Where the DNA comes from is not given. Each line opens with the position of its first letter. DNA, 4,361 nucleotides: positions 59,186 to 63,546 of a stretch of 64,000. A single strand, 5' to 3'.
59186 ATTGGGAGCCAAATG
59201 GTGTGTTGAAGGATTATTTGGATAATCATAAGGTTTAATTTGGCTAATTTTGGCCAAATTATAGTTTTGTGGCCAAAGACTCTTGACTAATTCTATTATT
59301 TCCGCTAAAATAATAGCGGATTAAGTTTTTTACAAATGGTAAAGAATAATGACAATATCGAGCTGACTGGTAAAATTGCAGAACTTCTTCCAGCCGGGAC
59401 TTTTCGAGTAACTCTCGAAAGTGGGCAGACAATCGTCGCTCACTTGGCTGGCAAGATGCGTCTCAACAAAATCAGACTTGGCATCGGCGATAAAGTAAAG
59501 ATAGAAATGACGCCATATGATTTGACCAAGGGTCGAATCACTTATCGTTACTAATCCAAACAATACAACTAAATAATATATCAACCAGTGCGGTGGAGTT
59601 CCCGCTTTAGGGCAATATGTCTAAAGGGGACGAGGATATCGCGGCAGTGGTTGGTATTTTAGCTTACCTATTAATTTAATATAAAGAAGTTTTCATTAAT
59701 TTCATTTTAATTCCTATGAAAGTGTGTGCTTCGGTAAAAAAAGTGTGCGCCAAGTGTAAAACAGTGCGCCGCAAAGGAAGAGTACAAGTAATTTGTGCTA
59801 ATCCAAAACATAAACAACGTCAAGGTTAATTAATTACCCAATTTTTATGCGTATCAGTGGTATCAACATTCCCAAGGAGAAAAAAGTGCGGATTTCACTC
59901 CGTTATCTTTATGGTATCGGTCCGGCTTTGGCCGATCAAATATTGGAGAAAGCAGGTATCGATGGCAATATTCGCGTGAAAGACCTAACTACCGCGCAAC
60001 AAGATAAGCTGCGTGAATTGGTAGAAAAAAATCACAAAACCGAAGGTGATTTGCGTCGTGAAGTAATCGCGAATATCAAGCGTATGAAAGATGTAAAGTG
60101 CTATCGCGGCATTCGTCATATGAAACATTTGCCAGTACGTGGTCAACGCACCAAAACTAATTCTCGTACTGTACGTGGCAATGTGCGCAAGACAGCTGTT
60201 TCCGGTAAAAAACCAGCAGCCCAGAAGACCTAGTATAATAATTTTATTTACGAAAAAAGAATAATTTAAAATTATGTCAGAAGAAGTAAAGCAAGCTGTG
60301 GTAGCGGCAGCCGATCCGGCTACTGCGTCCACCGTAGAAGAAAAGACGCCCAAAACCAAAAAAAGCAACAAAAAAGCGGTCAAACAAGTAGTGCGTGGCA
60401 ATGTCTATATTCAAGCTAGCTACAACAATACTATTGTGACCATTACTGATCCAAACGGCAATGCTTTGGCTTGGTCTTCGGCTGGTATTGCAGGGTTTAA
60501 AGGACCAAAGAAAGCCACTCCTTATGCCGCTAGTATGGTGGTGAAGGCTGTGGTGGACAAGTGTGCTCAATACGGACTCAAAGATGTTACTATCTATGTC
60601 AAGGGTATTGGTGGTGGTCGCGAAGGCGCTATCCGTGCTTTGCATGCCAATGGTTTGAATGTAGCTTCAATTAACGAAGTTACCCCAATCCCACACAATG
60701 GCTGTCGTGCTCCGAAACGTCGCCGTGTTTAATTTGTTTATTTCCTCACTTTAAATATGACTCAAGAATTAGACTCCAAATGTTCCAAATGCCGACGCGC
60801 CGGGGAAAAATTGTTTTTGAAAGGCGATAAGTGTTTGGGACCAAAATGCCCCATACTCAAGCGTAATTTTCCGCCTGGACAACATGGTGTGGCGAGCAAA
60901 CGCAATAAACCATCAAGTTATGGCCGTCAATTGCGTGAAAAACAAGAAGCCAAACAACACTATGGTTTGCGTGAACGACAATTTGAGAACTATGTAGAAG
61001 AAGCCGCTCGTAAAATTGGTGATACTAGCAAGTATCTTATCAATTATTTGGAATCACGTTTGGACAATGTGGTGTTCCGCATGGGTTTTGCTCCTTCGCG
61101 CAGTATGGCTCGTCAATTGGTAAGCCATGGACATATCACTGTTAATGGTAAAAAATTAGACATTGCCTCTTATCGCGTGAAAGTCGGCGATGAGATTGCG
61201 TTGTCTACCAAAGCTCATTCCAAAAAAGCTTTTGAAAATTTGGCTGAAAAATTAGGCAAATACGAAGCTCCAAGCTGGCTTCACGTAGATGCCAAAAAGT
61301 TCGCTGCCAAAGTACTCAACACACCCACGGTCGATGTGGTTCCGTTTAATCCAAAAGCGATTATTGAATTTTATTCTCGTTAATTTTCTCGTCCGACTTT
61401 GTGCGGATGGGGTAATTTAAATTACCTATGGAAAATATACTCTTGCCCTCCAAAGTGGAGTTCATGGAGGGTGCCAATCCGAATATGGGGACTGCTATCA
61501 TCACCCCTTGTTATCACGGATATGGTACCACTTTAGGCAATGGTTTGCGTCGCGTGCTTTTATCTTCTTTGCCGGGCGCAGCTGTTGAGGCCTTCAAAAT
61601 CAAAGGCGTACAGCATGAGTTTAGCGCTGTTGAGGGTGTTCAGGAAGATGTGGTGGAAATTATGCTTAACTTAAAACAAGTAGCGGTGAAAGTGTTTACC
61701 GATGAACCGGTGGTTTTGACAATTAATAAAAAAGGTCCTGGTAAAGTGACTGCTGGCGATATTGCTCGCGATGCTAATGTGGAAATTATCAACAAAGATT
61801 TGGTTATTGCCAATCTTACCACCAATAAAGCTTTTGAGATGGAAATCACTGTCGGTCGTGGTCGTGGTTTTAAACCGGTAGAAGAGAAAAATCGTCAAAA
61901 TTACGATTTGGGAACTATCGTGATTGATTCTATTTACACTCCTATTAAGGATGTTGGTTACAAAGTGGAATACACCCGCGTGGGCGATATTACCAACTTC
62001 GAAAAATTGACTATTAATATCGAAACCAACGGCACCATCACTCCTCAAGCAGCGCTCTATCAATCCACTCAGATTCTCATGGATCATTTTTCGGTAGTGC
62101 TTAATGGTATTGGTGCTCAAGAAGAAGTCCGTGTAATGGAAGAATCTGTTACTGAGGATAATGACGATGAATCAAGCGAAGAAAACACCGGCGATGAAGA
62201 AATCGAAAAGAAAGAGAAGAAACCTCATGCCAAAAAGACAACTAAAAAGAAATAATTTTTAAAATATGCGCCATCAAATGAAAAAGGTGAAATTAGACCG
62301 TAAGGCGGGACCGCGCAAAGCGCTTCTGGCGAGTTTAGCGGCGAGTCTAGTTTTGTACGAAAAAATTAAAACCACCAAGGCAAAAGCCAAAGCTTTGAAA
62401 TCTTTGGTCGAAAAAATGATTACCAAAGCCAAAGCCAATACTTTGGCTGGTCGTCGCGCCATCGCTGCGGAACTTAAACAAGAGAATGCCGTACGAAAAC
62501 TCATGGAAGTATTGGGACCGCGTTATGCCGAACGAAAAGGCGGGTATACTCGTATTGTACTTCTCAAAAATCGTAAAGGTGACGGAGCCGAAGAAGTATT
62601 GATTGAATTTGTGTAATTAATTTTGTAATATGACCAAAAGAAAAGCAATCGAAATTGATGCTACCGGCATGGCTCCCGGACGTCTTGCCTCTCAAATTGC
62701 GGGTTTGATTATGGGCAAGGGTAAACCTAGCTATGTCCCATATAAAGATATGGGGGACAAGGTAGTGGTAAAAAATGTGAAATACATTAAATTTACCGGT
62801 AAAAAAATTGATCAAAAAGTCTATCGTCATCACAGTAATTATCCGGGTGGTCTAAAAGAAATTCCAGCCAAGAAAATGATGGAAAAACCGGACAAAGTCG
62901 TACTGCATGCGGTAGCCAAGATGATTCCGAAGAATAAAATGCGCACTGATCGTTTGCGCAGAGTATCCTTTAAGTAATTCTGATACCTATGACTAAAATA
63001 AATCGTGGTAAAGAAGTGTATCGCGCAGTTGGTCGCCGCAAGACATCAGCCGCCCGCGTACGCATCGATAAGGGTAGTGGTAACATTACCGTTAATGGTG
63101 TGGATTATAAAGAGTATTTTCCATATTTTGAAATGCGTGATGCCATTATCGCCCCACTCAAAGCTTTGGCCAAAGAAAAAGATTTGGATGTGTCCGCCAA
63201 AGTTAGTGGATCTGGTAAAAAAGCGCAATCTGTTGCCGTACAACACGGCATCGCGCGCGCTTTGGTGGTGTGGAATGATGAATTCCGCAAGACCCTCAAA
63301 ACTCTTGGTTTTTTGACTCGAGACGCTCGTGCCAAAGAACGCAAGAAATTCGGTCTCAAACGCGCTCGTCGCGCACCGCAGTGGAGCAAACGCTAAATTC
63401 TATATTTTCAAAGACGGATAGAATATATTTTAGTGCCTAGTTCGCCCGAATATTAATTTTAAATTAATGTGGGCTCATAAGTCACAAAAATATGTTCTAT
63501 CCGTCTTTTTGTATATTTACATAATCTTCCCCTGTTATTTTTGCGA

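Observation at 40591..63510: Two copies of a long-hairpin element with compensatory stem changes and a conserved 14-nt core, both directly after ribosomal-protein operons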

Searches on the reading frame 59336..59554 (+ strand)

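Call 70: search_protein_families(library=pfam, proteins=[window:59336-59554:+], max_evalue=0.0001)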
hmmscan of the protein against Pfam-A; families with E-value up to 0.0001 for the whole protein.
window:59336-59554:+ (72 aa): 1 family
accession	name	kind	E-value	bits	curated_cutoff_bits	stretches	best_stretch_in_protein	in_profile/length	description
PF01176.25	eIF-1a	-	9.1e-23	80.1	30.2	1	8-71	1-64/64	Translation initiation factor 1A / IF-1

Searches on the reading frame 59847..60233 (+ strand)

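Call 70: search_protein_families(library=pfam, proteins=[window:59847-60233:+], max_evalue=0.0001)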
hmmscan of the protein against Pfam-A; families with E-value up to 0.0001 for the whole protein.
window:59847-60233:+ (128 aa): 1 family
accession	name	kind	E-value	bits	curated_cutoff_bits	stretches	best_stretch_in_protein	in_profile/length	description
PF00416.27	Ribosomal_S13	-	1.5e-31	109.9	31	1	2-108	1-128/128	Ribosomal protein S13/S18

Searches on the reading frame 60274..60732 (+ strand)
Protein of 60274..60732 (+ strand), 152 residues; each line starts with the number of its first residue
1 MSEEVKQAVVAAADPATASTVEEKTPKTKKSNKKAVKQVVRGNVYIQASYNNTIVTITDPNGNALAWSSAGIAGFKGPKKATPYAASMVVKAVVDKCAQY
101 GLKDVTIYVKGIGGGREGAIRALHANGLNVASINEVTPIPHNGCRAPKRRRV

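Call 70: search_protein_families(library=pfam, proteins=[window:60274-60732:+], max_evalue=0.0001)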
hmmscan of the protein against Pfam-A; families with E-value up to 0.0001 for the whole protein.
window:60274-60732:+ (152 aa): 1 family
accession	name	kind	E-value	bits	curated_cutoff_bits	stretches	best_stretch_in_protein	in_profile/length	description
PF00411.24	Ribosomal_S11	-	4.5e-41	140.1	25.1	1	42-151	1-110/110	Ribosomal protein S11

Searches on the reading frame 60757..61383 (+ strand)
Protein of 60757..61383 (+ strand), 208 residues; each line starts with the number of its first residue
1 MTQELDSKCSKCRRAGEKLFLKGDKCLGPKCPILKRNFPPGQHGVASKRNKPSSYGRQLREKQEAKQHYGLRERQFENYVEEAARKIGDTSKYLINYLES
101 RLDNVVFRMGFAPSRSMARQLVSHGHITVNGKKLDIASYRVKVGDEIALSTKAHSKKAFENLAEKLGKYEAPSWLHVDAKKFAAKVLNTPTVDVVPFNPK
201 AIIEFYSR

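Call 70: search_protein_families(library=pfam, proteins=[window:60757-61383:+], max_evalue=0.0001)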
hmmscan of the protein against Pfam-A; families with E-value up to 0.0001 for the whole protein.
window:60757-61383:+ (208 aa): 3 families
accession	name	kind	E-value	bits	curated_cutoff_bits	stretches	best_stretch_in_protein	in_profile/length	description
PF00163.24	Ribosomal_S4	-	1.9e-23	83.4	23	1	7-99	5-95/95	Ribosomal protein S4/S9 N-terminal domain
PF01479.30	S4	-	2.2e-22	79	22.8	1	101-147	2-48/48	S4 domain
PF22421.1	SYY_C-terminal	-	3.5e-05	24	27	1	96-147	15-66/83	Tyrosine--tRNA ligase SYY-like C-terminal domain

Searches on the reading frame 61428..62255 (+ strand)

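Call 12: search_protein_families(library=pfam, proteins=[window:61428-62255:+])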
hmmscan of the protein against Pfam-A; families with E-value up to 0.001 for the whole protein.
window:61428-62255:+ (275 aa): 2 families
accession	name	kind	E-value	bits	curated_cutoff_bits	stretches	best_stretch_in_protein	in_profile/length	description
PF01000.31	RNA_pol_A_bac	-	1.3e-34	119.4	33.9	1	57-171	2-119/119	RNA polymerase Rpb3/RpoA insert domain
PF01193.29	RNA_pol_L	-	9e-21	73.8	24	1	27-221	2-74/74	RNA polymerase Rpb3/Rpb11 dimerisation domain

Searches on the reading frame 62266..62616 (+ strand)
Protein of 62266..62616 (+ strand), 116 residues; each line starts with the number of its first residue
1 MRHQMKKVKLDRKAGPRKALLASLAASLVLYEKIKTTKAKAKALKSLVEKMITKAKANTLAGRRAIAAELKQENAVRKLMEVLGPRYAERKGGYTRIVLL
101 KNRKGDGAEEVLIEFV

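Call 12: search_protein_families(library=pfam, proteins=[window:62266-62616:+])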
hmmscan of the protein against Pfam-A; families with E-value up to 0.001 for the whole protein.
window:62266-62616:+ (116 aa): 1 family
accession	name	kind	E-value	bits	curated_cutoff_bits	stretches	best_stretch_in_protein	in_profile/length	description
PF01196.24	Ribosomal_L17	-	1.9e-32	112.5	27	1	20-116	1-97/97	Ribosomal protein L17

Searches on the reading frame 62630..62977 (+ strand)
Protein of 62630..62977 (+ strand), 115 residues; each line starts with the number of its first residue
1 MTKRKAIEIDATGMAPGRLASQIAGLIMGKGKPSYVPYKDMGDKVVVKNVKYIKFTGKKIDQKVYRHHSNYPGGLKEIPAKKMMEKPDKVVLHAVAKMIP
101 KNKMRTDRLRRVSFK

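Call 12: search_protein_families(library=pfam, proteins=[window:62630-62977:+])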
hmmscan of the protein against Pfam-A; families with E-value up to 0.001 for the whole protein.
window:62630-62977:+ (115 aa): 1 family
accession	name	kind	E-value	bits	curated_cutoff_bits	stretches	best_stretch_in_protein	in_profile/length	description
PF00572.24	Ribosomal_L13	-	1.1e-36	126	23.8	1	4-112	1-110/119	Ribosomal protein L13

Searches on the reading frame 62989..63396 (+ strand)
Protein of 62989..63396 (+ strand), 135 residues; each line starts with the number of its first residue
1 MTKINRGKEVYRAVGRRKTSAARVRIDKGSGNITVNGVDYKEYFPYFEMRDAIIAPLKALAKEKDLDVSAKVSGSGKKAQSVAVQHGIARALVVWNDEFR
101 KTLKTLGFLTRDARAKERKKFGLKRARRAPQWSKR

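Call 12: search_protein_families(library=pfam, proteins=[window:62989-63396:+])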
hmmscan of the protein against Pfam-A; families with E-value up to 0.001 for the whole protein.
window:62989-63396:+ (135 aa): 1 family
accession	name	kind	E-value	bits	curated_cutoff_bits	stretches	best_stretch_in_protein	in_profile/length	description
PF00380.25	Ribosomal_S9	-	4.5e-43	147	22.5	1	15-135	1-121/121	Ribosomal protein S9/S16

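Call 14: find_encoding_contigs(protein=window:62989-63396:+, flank=3000, max_places=10)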
Protein window:62989-63396:+ (135 aa): no gene with exactly this product is on record in the collection.

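Call 20: find_homologous_proteins(query=window:62989-63396:+, max_evalue=1e-20)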
Query window:62989-63396:+ (135 aa): 7841 proteins with E <= 1e-20 among 8000 candidates; the best 120 are listed.
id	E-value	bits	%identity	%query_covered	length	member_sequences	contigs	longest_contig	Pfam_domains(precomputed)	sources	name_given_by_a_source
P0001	2.1e-80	285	100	100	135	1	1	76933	PF00380.26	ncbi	-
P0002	3.5e-72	259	91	100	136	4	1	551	PF00380.26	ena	-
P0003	2.2e-64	233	79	100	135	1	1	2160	PF00380.26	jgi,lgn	-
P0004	3.3e-63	230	80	100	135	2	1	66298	PF00380.26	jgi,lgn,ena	-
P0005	7.1e-63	228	76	100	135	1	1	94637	PF00380.26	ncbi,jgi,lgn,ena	ncbi:MAG: 30S ribosomal protein S9 [Candidatus Magasanikbacteria bacterium]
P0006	1.7e-62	227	76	100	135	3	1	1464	PF00380.26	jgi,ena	-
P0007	1.3e-59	218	76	100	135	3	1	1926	PF00380.26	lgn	-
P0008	1.7e-59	218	73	100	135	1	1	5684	PF00380.26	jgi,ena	-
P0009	3.6e-59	216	77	100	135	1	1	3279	PF00380.26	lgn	-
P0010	7.7e-59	215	74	100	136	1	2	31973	PF00380.26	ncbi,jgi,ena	ncbi:MAG: 30S ribosomal protein S9 [Candidatus Magasanikbacteria bacterium]|jgi:small subunit riboso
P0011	2.0e-58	214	76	100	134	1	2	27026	PF00380.26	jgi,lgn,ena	jgi:small subunit ribosomal protein S9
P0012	2.1e-58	214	75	100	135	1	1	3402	PF00380.26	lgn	-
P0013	3.4e-58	213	73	100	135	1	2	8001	PF00380.26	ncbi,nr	ncbi:MAG: 30S ribosomal protein S9 [bacterium]|nr:30S ribosomal protein S9 [Patescibacteria group ba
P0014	4.0e-58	213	73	100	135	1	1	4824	PF00380.26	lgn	-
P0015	4.1e-58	213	70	100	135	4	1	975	PF00380.26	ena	-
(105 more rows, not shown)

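Call 21: find_encoding_contigs(protein=P0001, flank=10000, max_places=5)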
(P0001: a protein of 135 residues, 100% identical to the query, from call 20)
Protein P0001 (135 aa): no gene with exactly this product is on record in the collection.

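Call 22: find_encoding_contigs(protein=P0004, flank=3000, max_places=5)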
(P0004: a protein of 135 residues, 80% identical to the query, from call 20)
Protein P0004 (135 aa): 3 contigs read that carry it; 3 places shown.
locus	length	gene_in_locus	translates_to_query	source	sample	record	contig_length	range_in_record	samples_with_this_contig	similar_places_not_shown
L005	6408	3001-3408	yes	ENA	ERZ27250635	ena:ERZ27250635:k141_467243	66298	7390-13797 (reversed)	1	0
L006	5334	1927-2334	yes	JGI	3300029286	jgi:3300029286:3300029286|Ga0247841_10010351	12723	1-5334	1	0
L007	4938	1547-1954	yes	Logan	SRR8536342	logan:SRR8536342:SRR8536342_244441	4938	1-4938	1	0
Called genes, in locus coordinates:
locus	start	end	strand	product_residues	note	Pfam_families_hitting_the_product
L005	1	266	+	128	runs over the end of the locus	PF00416:Ribosomal_S13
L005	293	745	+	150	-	PF00411:Ribosomal_S11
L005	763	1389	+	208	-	PF00163:Ribosomal_S4, PF01479:S4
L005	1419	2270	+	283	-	PF01193:RNA_pol_L, PF01000:RNA_pol_A_bac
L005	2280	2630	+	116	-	PF01196:Ribosomal_L17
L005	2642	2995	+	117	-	PF00572:Ribosomal_L13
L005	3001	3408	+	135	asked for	PF00380:Ribosomal_S9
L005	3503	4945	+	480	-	PF01943:Polysacc_synt, PF13440:Polysacc_synt_3, PF03023:MurJ, PF01554:MatE (weak)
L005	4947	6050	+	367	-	PF13091:PLDc_2, PF00614:PLDc (faint), PF13091:PLDc_2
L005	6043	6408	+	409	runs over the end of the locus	PF05496:RuvB_N, PF00004:AAA, PF07724:AAA_2 (faint), PF07728:AAA_5 (weak), PF13173:AAA_14 (weak), PF16193:AAA_assoc_2, PF12002:MgsA_C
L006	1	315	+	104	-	?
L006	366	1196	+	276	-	PF01193:RNA_pol_L, PF01000:RNA_pol_A_bac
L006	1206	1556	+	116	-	PF01196:Ribosomal_L17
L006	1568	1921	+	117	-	PF00572:Ribosomal_L13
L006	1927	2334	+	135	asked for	PF00380:Ribosomal_S9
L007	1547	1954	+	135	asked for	PF00380:Ribosomal_S9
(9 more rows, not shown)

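Call 23: find_encoding_contigs(protein=P0005, flank=3000, max_places=5)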
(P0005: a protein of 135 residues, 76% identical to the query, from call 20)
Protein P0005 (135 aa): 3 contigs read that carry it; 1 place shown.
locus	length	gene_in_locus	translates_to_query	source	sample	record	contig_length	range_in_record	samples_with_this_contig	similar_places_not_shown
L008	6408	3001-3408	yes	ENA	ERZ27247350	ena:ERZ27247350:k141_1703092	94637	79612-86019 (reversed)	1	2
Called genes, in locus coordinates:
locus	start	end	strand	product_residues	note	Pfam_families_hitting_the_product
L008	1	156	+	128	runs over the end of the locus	PF00416:Ribosomal_S13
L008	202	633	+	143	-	PF00411:Ribosomal_S11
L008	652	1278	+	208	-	PF00163:Ribosomal_S4, PF01479:S4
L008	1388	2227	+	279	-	PF01193:RNA_pol_L, PF13656:RNA_pol_L_2 (faint), PF01000:RNA_pol_A_bac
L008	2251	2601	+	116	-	PF01196:Ribosomal_L17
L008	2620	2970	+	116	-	PF00572:Ribosomal_L13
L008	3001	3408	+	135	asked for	PF00380:Ribosomal_S9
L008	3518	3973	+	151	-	-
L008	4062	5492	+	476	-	PF01943:Polysacc_synt, PF03023:MurJ, PF13440:Polysacc_synt_3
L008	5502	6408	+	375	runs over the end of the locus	PF13439:Glyco_transf_4, PF13579:Glyco_trans_4_4, PF13477:Glyco_trans_4_2, PF00534:Glycos_transf_1, PF13692:Glyco_trans_1_4, PF13524:Glyco_trans_1_2 (weak)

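Call 30: find_encoding_contigs(protein=P0002, flank=3000, max_places=5)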
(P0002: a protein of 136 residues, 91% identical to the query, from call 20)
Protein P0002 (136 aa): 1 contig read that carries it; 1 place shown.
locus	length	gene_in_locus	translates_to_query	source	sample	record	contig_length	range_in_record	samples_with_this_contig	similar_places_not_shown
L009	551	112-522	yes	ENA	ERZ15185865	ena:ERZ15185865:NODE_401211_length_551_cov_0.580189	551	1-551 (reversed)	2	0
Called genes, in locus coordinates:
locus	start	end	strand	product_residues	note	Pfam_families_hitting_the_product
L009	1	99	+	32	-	?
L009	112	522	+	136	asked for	PF00380:Ribosomal_S9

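Call 89: list_cluster_members(proteins=[P0001, P0121, P0124, P0002])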
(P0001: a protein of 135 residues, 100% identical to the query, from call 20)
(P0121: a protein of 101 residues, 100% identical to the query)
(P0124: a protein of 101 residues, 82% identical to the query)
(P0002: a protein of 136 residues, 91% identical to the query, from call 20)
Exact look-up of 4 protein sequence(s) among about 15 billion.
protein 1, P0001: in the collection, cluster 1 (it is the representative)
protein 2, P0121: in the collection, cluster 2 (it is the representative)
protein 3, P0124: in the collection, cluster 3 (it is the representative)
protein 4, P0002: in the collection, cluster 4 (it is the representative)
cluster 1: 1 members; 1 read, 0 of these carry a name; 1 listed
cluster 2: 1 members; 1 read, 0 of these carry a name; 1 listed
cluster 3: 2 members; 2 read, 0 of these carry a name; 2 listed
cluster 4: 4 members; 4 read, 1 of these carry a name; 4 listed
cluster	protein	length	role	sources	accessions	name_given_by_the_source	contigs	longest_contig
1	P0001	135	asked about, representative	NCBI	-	-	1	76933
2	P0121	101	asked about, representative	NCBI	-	-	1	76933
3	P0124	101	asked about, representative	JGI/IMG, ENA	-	-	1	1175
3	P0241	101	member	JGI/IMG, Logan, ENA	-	-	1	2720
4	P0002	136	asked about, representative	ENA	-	-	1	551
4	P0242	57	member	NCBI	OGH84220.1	MAG: 30S ribosomal protein S9, partial [Candidatus Magasanikbacteria bacterium ...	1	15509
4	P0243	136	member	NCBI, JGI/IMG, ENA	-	-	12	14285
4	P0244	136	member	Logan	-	-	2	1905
